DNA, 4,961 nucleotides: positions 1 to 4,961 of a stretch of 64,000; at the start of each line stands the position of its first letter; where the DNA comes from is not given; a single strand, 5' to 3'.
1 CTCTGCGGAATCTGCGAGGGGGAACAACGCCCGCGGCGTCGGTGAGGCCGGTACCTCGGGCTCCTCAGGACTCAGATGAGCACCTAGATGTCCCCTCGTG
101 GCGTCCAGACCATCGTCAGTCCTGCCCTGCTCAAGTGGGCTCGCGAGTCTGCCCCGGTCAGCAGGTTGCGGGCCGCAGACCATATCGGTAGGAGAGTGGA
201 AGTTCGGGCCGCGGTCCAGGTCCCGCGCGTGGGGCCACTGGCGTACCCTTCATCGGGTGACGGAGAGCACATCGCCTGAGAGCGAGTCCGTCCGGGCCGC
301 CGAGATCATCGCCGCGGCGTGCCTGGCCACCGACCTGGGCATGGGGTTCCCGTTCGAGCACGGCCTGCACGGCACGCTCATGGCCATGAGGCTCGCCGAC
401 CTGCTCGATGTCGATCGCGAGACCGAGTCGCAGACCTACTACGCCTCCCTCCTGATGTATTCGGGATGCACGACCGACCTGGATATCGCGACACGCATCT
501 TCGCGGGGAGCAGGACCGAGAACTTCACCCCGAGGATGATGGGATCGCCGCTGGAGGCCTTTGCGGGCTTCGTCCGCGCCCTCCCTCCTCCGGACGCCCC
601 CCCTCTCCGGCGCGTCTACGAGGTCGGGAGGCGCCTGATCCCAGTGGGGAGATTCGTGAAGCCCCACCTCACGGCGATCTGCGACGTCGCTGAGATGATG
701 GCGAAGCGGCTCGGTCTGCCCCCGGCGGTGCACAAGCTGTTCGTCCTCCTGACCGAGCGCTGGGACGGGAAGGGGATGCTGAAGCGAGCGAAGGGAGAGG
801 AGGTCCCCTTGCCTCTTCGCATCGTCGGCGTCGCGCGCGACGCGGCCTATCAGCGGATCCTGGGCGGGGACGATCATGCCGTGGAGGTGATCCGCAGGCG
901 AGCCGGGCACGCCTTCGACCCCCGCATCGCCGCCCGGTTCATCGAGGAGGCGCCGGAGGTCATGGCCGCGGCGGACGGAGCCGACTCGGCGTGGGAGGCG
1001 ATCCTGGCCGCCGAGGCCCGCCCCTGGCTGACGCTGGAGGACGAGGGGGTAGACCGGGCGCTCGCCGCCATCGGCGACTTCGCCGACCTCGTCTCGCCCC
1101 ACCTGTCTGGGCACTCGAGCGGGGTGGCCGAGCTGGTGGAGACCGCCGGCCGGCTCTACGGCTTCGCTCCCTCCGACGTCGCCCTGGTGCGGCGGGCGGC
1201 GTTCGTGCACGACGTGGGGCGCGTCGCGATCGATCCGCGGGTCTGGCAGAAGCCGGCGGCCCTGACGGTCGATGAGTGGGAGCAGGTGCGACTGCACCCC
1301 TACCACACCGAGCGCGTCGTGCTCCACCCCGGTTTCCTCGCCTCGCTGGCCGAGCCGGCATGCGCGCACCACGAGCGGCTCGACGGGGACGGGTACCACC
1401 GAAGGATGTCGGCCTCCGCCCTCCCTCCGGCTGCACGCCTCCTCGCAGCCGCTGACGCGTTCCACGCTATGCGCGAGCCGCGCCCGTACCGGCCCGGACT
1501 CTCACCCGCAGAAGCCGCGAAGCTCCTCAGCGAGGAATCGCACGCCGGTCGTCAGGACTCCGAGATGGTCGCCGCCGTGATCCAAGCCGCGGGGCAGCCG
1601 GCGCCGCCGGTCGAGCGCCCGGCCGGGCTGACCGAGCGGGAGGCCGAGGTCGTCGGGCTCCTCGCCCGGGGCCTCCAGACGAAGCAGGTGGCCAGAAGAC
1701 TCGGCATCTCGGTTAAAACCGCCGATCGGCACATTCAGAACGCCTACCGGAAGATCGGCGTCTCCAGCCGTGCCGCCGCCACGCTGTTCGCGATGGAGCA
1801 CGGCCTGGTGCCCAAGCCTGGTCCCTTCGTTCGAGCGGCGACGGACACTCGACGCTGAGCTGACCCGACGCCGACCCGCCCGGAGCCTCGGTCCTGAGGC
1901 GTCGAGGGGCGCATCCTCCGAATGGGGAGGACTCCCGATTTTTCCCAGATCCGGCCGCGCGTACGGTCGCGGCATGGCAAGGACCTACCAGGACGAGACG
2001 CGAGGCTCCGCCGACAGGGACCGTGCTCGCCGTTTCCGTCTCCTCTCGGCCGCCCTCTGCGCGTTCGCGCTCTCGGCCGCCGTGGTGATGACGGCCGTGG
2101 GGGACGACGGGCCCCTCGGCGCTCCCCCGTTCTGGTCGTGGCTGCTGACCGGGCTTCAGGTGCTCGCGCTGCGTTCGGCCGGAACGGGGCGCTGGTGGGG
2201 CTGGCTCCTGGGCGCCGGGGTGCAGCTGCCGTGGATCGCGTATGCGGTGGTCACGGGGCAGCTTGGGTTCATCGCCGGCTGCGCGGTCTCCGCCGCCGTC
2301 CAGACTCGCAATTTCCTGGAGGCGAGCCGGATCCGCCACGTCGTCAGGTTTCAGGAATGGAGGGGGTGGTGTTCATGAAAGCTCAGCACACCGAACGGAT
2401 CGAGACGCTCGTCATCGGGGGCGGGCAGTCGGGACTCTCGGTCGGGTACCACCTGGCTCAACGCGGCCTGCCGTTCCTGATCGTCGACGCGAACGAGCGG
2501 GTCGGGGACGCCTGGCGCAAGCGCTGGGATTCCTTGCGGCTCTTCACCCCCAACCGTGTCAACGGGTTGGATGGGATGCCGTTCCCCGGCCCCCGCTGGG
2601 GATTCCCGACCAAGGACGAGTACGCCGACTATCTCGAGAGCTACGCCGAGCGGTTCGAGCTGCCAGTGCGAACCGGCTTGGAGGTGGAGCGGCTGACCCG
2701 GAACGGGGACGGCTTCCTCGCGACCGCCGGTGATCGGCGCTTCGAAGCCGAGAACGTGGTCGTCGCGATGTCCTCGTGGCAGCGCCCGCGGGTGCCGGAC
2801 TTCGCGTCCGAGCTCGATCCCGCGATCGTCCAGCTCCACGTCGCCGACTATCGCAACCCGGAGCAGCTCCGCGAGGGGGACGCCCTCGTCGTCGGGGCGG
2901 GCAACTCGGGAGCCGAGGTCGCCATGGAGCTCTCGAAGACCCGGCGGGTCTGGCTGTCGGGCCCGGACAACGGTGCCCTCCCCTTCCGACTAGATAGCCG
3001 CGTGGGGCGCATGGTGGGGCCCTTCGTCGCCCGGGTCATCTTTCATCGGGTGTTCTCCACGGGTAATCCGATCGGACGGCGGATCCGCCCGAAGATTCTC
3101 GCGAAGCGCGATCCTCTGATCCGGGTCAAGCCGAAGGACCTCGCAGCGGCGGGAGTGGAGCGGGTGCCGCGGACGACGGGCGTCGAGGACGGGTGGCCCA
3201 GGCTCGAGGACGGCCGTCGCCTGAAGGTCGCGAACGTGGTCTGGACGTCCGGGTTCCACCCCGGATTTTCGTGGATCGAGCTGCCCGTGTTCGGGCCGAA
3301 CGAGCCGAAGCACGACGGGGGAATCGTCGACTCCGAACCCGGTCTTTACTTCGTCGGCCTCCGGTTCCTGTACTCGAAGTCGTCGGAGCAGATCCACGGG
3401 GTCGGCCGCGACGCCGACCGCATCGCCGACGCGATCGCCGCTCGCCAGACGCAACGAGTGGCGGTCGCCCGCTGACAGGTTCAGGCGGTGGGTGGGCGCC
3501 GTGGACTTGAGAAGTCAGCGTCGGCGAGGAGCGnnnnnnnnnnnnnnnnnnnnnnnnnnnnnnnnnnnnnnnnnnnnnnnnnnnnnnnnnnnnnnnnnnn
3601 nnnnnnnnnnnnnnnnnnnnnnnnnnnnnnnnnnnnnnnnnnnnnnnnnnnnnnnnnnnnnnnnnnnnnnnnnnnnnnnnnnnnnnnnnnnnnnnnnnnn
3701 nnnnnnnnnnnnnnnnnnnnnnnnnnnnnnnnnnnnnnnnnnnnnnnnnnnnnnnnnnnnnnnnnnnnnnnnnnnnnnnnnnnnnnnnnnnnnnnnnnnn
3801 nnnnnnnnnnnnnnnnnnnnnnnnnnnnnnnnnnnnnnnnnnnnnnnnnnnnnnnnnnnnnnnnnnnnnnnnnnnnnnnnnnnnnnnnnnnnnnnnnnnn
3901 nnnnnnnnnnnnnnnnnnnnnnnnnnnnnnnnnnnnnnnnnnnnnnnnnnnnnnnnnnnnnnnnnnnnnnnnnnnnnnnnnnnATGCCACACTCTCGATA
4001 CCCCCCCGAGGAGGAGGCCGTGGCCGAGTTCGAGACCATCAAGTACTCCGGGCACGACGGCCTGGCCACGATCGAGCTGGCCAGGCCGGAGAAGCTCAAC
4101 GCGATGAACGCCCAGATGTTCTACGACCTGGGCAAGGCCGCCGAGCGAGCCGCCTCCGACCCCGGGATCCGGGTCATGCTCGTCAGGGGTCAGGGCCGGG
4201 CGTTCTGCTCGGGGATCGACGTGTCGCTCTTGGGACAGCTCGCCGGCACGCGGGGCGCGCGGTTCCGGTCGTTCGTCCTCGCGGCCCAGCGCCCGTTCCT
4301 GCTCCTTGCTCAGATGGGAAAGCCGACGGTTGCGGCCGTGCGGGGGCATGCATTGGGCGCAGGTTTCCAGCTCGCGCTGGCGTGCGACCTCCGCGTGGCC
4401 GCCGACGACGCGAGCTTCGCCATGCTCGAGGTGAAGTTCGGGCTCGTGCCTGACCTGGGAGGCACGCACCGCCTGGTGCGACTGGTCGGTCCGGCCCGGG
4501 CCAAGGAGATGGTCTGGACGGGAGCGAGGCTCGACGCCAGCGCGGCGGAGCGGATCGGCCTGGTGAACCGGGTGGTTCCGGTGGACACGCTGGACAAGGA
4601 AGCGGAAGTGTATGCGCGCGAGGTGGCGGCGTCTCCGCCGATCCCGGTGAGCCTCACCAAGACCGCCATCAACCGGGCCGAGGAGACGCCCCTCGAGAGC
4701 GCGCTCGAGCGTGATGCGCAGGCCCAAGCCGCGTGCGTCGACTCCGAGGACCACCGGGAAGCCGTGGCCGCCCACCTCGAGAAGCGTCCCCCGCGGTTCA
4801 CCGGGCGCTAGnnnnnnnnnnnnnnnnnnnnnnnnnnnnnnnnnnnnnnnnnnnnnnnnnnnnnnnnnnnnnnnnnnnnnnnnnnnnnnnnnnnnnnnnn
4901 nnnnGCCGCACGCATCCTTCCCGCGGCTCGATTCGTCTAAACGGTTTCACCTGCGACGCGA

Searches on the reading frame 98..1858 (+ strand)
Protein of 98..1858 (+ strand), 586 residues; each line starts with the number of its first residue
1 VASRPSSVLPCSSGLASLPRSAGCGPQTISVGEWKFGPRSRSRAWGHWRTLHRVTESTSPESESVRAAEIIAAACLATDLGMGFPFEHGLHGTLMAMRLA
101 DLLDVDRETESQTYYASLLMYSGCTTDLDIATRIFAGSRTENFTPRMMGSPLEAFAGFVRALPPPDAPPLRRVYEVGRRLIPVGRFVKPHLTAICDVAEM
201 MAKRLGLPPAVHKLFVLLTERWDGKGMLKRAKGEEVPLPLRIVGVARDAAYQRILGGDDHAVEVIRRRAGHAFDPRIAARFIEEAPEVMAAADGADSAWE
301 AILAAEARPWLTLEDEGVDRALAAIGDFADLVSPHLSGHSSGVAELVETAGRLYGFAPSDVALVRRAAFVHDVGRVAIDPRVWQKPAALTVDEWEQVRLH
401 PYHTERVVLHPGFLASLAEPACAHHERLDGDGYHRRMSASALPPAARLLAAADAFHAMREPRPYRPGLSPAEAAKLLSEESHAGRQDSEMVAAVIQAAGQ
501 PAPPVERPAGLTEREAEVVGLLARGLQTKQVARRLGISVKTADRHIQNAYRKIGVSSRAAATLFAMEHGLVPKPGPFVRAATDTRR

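Call 43: search_protein_families(library=pfam, proteins=[window:98-1858:+])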
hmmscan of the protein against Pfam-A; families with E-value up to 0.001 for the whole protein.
window:98-1858:+ (586 aa): 5 families
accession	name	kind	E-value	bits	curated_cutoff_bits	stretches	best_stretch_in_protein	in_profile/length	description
PF13487.12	HD_5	-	5.5e-35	121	27.2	2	327-488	5-168/170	HD domain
PF00196.25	GerE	-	1.5e-14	53.8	23.5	1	511-565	3-57/57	Bacterial regulatory proteins, luxR family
PF01966.28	HD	-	1.3e-11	45.2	22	1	338-458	3-116/116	HD domain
PF13384.12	HTH_23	-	1.1e-05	25.6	24.6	1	514-547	6-39/50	Homeodomain-like domain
PF08281.18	Sigma70_r4_2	-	2.3e-05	24.4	25.7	1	511-553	11-54/54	Sigma-70, region 4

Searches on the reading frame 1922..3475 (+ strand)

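Call 43: search_protein_families(library=pfam, proteins=[window:1922-3475:+])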
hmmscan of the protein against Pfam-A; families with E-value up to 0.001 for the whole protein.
window:1922-3475:+ (517 aa): 13 families
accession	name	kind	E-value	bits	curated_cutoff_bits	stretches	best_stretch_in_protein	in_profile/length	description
PF13738.12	Pyr_redox_3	-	1.5e-27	97.1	30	1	163-341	1-188/305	Pyridine nucleotide-disulphide oxidoreductase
PF13434.12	Lys_Orn_oxgnase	-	3e-12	46.8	21.3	1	228-340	91-210/339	L-lysine 6-monooxygenase/L-ornithine 5-monooxygenase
PF07992.20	Pyr_redox_2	-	7.5e-09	35.9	26.1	1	162-340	3-164/291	Pyridine nucleotide-disulphide oxidoreductase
PF01266.30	DAO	-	2.1e-08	34.5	27.9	1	163-267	3-93/353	FAD dependent oxidoreductase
PF13454.12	NAD_binding_9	-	4.4e-07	30.4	21.8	0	164-206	2-50/155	FAD-NAD(P)-binding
PF13450.12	NAD_binding_8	-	8.6e-07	29.6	21.9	1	164-195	1-32/68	NAD(P)-binding Rossmann-like domain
PF00743.25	FMO-like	-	9.7e-06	24.7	22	1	305-346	170-212/532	Flavin-binding monooxygenase-like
PF00070.33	Pyr_redox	-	3.7e-05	24.6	22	0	321-340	2-21/82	Pyridine nucleotide-disulphide oxidoreductase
PF01494.25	FAD_binding_3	-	0.00012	21.9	22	0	160-192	2-34/349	FAD binding domain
PF01593.30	Amino_oxidase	-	0.00018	21.4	19.8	0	170-195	2-27/443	Flavin containing amine oxidoreductase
PF03486.20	HI0933_like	-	0.00037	20.5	50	0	161-195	2-36/244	HI0933-like protein Rossmann domain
PF01946.23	Thi4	-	0.0004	20.1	26.2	0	161-191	19-50/235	Thi4 family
PF00890.30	FAD_binding_2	-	0.00066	19.4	20.4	0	162-194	2-34/414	FAD binding domain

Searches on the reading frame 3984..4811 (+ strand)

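Call 43: search_protein_families(library=pfam, proteins=[window:3984-4811:+])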
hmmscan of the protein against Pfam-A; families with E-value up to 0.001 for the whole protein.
window:3984-4811:+ (275 aa): 2 families
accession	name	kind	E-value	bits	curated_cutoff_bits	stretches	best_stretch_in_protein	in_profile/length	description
PF00378.25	ECH_1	-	1.6e-59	201.7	27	1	25-274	4-250/251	Enoyl-CoA hydratase/isomerase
PF16113.10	ECH_2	-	1.2e-39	137.2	27.2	1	28-205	2-179/335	Enoyl-CoA hydratase/isomerase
